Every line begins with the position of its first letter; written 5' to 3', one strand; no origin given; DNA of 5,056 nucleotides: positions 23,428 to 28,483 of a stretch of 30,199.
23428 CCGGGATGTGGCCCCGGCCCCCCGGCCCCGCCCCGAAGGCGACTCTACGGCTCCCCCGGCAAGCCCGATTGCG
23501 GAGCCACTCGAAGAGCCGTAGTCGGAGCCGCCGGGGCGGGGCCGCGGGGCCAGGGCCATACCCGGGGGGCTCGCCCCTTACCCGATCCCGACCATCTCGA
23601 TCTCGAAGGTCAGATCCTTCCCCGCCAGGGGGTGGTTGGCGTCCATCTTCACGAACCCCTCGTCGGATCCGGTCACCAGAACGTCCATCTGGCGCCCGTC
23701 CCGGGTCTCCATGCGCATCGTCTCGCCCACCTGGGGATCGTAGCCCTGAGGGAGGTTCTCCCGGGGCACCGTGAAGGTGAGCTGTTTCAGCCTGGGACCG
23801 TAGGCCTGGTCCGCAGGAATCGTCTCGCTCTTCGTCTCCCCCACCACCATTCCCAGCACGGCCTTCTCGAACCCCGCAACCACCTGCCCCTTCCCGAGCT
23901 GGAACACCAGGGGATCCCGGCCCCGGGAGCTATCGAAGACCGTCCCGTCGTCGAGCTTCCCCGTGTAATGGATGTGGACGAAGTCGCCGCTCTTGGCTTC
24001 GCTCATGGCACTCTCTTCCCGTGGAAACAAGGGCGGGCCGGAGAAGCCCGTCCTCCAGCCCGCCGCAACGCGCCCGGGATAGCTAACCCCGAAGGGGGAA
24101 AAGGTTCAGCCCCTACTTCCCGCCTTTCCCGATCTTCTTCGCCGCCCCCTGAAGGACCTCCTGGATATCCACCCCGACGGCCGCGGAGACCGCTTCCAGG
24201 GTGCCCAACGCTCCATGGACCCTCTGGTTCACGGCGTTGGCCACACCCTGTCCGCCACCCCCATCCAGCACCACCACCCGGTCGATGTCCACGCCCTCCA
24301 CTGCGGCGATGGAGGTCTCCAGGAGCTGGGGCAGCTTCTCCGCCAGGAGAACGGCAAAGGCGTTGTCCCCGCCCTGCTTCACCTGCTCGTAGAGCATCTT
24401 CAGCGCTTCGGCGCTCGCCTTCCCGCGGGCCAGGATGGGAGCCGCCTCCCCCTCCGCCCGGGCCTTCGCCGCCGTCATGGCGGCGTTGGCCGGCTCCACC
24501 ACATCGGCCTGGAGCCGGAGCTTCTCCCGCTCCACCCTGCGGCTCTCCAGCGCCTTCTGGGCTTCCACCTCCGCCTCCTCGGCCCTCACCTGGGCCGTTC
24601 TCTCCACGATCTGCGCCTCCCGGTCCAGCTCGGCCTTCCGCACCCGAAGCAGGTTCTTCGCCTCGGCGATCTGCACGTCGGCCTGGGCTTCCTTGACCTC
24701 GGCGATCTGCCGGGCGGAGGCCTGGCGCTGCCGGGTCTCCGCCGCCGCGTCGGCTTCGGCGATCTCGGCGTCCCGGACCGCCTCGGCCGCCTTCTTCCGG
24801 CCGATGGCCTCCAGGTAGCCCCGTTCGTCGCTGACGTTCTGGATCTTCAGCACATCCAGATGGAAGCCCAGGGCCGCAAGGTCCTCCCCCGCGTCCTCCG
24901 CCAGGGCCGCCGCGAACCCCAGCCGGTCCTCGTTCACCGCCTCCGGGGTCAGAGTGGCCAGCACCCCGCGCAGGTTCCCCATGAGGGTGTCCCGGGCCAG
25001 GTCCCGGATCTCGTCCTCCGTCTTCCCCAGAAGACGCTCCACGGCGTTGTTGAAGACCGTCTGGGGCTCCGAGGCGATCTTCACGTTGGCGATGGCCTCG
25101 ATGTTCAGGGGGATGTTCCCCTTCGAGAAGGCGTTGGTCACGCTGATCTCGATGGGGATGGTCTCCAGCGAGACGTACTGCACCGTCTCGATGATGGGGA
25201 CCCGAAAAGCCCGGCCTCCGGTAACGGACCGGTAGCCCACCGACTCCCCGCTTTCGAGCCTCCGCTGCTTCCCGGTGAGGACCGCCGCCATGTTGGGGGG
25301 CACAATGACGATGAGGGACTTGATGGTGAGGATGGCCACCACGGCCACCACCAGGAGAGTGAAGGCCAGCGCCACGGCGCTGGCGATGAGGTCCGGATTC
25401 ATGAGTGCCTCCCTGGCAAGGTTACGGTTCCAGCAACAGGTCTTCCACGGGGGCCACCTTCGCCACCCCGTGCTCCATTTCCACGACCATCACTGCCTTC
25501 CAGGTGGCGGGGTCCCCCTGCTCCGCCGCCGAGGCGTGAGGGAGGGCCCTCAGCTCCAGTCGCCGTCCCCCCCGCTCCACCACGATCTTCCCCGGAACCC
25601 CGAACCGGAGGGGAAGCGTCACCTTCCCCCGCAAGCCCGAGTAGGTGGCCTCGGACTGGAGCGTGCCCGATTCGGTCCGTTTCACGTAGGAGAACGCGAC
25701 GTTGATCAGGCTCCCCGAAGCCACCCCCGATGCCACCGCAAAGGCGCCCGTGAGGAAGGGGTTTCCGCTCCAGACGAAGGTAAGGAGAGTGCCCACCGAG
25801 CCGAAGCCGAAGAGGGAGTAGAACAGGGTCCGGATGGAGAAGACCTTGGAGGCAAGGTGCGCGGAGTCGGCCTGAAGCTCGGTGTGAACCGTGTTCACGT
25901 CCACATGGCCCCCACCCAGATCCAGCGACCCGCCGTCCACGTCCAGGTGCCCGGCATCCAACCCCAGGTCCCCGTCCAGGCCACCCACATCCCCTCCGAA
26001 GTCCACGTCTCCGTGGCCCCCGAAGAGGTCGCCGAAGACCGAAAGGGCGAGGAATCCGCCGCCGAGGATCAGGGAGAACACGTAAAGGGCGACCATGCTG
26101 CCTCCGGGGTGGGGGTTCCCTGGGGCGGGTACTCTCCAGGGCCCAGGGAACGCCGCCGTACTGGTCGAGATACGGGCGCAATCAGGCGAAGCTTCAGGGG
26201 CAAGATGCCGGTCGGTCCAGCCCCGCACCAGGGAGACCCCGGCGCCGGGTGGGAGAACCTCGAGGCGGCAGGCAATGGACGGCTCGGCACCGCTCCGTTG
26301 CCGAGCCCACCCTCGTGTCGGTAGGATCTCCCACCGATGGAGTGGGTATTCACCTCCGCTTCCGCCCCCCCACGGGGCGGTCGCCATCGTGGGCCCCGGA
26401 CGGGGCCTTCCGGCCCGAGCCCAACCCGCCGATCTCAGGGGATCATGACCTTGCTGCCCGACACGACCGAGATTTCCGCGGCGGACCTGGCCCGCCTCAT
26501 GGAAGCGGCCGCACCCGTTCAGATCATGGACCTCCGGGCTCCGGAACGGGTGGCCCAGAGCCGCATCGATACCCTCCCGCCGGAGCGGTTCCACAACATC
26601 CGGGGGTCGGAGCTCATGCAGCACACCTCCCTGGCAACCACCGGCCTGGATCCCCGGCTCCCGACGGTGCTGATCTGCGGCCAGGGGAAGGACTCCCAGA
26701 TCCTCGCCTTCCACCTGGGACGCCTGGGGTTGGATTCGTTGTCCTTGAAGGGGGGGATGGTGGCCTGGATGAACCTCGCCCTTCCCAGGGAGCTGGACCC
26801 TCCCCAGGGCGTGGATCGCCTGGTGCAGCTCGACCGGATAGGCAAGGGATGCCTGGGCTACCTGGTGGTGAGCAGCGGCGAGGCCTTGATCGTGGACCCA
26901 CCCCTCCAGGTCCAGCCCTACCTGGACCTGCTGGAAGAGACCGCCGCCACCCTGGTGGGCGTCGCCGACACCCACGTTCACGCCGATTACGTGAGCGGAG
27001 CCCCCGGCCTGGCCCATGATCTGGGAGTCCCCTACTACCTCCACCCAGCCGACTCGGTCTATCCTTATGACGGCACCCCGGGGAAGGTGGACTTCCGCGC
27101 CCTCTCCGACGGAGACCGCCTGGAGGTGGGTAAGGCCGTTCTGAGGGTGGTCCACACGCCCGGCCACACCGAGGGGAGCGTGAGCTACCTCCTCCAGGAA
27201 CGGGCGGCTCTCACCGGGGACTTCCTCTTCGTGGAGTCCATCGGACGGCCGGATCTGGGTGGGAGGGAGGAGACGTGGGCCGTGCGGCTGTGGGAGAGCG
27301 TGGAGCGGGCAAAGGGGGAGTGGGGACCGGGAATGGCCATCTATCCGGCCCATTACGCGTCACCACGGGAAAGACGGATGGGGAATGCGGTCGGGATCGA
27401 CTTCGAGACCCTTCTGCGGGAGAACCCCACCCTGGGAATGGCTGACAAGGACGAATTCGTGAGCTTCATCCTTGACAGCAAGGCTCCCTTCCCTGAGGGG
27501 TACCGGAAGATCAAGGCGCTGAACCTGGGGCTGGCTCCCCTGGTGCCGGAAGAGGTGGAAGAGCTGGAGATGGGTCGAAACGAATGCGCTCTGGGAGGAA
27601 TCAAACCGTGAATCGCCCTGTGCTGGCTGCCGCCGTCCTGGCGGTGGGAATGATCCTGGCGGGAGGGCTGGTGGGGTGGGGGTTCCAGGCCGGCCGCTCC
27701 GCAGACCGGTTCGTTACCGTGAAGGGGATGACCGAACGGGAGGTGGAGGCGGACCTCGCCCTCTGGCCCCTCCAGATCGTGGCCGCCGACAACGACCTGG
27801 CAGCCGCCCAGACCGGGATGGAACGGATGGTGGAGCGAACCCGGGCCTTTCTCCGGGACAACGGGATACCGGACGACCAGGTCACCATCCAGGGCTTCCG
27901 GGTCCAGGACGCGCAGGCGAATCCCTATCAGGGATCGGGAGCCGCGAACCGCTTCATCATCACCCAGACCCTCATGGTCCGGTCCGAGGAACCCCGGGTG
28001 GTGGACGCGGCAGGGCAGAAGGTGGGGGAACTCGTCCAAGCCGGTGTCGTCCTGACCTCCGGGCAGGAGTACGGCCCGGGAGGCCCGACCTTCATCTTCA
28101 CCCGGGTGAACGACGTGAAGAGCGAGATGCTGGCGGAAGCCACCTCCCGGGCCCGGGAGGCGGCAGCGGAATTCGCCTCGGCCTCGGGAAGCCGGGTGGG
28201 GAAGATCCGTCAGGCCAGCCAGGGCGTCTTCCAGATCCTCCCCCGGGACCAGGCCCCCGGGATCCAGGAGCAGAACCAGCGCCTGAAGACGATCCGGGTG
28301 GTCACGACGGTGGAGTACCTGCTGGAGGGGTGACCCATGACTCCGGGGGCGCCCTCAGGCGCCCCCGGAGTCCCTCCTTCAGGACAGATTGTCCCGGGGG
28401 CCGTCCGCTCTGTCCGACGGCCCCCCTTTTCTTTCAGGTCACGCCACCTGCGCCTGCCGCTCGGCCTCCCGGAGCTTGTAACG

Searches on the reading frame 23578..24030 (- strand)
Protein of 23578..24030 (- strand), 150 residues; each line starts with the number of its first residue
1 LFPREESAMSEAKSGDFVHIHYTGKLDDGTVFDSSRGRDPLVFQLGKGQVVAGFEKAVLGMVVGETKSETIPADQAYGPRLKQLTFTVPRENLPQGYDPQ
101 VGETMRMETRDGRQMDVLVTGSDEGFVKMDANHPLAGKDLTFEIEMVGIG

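Call 20: search_protein_families(library=pfam, proteins=[window:23578-24030:-], max_evalue=0.001)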
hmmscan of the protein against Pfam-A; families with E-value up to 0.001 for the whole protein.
window:23578-24030:- (150 aa): 1 family
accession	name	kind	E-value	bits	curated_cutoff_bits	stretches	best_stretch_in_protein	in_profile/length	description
PF00254.34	FKBP_C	-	2e-23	83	21.1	1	11-146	4-93/94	FKBP-type peptidyl-prolyl cis-trans isomerase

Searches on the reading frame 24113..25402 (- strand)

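Call 21: search_protein_families(library=pfam, proteins=[window:24113-25402:-], max_evalue=0.001)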
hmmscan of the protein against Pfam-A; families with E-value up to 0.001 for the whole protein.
window:24113-25402:- (429 aa): 2 families
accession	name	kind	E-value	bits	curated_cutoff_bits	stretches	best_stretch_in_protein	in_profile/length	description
PF01145.31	Band_7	-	5.5e-25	88.9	23.6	1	33-220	2-175/176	SPFH domain / Band 7 family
PF15975.10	Flot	-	0.00065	20.2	27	1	308-414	3-111/124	Flotillin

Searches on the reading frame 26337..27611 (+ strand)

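Call 21: search_protein_families(library=pfam, proteins=[window:26337-27611:+], max_evalue=0.001)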
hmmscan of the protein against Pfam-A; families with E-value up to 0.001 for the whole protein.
window:26337-27611:+ (424 aa): 2 families
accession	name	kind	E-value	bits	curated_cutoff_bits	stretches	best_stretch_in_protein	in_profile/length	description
PF00753.33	Lactamase_B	-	4.1e-13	50.2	22.7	1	172-308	6-172/196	Metallo-beta-lactamase superfamily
PF00581.25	Rhodanese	-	3.6e-05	24.6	22.2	1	47-146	1-101/102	Rhodanese-like domain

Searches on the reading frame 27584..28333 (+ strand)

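Call 21: search_protein_families(library=pfam, proteins=[window:27584-28333:+], max_evalue=0.001)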
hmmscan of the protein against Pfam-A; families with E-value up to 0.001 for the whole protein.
window:27584-28333:+ (249 aa): 1 family
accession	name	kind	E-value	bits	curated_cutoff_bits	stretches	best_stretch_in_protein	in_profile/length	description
PF04402.19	SIMPL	-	3.7e-21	76.8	25.2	1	44-214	1-161/205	Protein of unknown function (DUF541)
